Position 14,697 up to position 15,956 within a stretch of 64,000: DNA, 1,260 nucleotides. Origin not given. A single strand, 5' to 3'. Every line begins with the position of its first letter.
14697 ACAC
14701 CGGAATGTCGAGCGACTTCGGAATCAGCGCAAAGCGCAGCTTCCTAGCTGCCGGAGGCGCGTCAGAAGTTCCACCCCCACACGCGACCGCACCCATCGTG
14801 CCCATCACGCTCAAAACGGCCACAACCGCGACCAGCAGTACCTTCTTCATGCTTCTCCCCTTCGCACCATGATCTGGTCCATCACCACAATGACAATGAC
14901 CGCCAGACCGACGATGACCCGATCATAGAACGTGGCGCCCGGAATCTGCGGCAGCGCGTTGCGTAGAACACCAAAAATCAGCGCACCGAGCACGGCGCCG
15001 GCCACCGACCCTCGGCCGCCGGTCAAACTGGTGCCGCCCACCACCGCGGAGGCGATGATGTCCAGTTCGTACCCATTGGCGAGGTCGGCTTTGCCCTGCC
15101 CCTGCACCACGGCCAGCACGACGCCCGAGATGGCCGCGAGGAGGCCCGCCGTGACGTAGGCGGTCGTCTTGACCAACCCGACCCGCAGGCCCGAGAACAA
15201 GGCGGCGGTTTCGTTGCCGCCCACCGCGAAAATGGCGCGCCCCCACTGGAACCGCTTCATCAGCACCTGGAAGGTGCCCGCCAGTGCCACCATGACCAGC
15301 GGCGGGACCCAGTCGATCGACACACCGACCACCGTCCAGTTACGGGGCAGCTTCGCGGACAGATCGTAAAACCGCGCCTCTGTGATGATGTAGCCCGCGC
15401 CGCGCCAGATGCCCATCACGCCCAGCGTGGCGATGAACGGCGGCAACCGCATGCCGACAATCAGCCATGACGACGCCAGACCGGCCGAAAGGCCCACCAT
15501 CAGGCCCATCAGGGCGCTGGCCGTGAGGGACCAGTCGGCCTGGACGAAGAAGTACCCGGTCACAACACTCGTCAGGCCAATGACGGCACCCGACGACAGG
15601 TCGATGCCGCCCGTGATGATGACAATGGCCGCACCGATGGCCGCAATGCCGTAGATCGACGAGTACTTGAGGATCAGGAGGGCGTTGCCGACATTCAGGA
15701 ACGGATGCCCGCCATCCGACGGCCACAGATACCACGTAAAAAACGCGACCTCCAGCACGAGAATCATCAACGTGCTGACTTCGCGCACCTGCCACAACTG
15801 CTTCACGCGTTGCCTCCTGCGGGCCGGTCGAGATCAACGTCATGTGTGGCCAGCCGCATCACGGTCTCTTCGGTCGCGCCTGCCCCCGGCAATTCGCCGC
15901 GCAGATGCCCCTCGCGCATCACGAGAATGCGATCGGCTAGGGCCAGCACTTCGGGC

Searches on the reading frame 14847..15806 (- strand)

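Call 22: search_protein_families(library=pfam, proteins=[window:14847-15806:-], max_evalue=0.01)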
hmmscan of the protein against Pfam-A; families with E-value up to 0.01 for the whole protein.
window:14847-15806:- (319 aa): 1 family
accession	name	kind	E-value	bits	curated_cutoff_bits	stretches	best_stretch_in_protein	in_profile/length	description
PF02653.21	BPD_transp_2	-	1.8e-33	116.3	26.8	1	43-306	3-268/269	Branched-chain amino acid transport system / permease component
